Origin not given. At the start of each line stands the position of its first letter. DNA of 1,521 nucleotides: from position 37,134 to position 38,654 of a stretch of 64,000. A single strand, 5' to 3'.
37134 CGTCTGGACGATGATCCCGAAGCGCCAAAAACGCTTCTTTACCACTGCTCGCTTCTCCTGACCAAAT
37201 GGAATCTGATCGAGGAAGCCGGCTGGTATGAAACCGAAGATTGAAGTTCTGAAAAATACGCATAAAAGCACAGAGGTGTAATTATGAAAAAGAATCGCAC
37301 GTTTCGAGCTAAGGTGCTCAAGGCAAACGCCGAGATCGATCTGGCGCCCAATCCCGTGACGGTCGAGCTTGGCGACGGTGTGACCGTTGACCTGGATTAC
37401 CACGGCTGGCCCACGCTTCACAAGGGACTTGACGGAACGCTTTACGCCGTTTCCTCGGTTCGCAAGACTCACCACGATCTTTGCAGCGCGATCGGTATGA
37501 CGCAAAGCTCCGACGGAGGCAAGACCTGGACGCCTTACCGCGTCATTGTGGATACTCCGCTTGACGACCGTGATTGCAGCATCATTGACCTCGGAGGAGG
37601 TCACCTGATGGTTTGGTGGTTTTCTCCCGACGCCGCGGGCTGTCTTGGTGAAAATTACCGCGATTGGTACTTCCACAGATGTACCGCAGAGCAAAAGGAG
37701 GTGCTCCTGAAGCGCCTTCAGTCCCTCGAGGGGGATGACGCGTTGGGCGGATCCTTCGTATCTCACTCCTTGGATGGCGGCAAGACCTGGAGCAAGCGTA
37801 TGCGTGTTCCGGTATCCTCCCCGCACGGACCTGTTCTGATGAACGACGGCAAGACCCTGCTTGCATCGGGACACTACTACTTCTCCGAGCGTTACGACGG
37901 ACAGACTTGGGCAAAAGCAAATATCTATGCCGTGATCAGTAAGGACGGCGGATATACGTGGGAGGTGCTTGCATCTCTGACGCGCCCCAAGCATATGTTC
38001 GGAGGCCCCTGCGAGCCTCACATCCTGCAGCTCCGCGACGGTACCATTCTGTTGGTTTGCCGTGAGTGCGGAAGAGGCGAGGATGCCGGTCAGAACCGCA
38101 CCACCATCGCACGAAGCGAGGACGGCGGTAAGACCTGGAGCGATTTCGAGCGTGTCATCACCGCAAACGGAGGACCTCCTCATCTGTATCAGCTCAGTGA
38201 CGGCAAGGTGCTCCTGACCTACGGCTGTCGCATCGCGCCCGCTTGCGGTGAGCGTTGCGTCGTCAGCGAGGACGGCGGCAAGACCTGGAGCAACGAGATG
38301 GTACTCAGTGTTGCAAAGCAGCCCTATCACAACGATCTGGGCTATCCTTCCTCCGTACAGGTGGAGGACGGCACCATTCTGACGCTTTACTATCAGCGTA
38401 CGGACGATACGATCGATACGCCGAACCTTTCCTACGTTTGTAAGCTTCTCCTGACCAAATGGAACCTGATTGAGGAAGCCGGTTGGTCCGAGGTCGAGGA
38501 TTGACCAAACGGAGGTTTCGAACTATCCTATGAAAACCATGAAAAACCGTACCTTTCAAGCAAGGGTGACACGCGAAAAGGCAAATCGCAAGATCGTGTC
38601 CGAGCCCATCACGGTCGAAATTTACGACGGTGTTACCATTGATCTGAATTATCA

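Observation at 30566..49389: Thirteen-gene, single-strand array of sialidase-like Asp-box beta-propeller paralogs with no accessory genes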

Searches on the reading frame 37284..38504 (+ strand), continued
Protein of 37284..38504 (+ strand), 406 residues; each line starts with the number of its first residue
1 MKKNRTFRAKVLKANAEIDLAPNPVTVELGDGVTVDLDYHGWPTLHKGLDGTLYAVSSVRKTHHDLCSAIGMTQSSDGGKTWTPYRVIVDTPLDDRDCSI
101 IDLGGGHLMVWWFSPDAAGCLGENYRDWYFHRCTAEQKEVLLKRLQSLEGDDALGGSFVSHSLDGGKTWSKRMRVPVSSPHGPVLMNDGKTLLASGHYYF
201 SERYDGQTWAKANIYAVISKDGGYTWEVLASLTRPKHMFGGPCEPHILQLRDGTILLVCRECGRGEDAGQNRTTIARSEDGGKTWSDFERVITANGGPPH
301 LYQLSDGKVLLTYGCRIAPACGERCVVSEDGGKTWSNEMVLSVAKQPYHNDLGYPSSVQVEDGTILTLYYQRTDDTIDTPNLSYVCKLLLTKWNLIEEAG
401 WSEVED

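Call 66: find_related_loci(query=window:37284-38501:+, collection=metagenome_contigs, flank=10000)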
Query window:37284-38501:+ (406 aa) in metagenome_contigs; peptide patterns used: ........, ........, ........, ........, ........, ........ (x = any residue, [..] = any of these).
87 stretches matched a pattern; 11 encode a relative of the query (tblastn E <= 1e-3); 11 distinct loci.
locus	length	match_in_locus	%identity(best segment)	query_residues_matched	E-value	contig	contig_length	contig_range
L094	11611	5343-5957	28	158-374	2e-12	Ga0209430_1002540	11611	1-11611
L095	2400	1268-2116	24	59-372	1e-11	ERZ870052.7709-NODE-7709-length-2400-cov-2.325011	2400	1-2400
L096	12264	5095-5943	24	59-372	6e-11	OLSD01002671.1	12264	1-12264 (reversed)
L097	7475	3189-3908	26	158-375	2e-8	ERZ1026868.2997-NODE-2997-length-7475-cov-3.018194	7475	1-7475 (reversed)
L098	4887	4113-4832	26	158-375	5e-8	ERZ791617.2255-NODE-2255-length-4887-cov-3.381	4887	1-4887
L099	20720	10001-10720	26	158-375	6e-8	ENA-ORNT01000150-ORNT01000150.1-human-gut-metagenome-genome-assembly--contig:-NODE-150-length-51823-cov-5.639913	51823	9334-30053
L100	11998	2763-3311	26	209-366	1e-6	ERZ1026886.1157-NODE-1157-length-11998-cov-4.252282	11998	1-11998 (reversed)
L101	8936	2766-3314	26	209-366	2e-6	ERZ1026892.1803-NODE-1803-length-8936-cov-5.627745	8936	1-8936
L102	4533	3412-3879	28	154-337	4e-6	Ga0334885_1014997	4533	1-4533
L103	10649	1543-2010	28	154-337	4e-6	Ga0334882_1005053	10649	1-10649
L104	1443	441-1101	23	60-307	3e-6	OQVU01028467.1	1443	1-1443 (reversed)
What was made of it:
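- Tried and rejected: Only distant relatives came back, with no information on habitat (call 66).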

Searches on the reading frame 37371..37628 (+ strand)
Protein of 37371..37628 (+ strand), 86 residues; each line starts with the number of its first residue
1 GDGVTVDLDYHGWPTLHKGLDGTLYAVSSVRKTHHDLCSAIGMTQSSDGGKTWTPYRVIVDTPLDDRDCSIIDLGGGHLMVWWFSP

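Call 60: search_solved_structures(query=window:37371-37628:+, max_evalue=10, show_alignments=5)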
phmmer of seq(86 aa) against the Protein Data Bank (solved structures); distinct sequences matched with E-value up to 10: 39.
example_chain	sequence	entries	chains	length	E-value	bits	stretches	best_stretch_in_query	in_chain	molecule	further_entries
5tsp_A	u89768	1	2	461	9.9e-05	25.6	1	13-64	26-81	Sialidase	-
2vk5_A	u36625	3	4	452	0.00011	25.4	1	13-64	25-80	EXO-ALPHA-SIALIDASE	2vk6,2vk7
2bf6_A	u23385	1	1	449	0.00011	25.4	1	13-64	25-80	EXO-ALPHA-SIALIDASE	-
8u5o_A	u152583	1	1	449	0.00013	25.3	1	13-64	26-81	Exo-alpha-sialidase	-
8u2a_A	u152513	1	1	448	0.00013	25.3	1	13-64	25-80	Exo-alpha-sialidase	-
6myv_A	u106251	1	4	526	0.00013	25.3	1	21-58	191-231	Sialidase26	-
7qy9_A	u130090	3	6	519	0.00015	25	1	21-60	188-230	BNR/Asp-box repeat protein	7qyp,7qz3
4fj6_A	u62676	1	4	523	0.00015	25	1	20-60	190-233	glycoside hydrolase family 33, candidate sialidase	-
6mrv_B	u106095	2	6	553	0.00017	24.8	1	21-58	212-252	Sialidase26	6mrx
4bbw_A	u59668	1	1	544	0.0002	24.6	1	20-58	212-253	SIALIDASE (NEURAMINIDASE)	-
8feb_A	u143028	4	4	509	0.00026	24.3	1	13-62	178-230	Sialidase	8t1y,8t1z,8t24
7qxo_A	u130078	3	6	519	0.0003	24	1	22-60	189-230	BNR/Asp-box repeat protein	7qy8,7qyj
8gn6_C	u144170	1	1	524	0.00071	22.9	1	13-62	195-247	Sialidase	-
8gn6_A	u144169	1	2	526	0.00071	22.8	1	13-62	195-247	Sialidase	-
8t26_A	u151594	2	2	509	0.00075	22.8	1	13-62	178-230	Sialidase, putative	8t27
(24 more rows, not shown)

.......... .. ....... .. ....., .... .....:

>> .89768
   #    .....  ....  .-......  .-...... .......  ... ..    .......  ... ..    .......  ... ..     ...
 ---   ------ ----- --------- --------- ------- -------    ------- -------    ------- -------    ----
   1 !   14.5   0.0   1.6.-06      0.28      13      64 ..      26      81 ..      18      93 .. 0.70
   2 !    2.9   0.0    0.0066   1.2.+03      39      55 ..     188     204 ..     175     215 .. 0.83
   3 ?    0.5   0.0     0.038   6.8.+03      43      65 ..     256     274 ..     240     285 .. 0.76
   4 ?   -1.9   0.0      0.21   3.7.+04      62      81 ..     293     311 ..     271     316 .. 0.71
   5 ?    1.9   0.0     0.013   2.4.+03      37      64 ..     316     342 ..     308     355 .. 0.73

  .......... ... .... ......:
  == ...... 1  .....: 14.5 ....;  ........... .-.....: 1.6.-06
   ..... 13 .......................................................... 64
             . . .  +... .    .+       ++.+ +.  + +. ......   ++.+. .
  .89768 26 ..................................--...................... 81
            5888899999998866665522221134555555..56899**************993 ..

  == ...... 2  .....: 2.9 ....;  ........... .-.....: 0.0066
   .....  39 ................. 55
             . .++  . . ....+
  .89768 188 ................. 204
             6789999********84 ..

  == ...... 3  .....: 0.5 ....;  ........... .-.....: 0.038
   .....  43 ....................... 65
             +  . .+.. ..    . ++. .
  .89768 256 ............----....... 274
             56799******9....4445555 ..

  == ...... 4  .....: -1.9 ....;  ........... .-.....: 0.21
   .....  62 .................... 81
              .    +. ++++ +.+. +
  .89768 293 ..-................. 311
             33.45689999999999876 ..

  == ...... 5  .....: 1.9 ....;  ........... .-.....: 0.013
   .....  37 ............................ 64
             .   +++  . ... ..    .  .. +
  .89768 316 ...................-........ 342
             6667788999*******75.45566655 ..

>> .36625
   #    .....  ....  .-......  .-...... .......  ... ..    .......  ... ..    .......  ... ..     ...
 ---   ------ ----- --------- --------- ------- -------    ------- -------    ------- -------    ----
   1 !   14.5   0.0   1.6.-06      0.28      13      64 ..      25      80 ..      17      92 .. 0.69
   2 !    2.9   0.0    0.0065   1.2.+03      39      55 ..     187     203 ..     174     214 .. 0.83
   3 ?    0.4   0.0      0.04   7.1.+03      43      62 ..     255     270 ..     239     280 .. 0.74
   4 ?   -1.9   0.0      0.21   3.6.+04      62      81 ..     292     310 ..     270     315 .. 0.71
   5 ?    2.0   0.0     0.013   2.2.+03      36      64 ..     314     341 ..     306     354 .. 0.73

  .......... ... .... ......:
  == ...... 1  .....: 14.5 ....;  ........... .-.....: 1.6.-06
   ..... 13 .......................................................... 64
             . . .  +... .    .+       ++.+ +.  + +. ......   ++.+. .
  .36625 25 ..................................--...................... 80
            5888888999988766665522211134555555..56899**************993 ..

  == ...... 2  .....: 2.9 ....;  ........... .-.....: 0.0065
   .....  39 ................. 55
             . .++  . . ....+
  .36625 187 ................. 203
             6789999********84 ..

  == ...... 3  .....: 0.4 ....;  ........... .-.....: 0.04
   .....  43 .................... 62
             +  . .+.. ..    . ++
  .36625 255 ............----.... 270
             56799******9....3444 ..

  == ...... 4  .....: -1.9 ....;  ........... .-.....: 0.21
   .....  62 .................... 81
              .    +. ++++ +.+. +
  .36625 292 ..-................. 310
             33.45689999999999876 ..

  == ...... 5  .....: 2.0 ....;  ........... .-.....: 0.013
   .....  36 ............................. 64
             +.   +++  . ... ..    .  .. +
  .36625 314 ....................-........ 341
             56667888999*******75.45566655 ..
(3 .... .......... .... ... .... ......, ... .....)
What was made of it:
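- On GH33 exo-alpha-sialidase: The family motif G41-W42-P43 aligns to NanI R-I-P, with W on I and P on P, so the arginine position is Gly (call 60). In the NanI alignment, the six-residue segment that by my offset calculation holds D291 is a gap in the family (call 60).
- Closest known: GH33 exo-alpha-sialidases. Same: The blade-1 strand aligns as xxP-[ST]-L...DGT (call 60).
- Closest known: GH33 exo-alpha-sialidases. Different: The RIP arginine is Gly41, and the acid/base loop is shortened (call 60).
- The NanI acid/base loop is deleted in the alignment (call 60).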
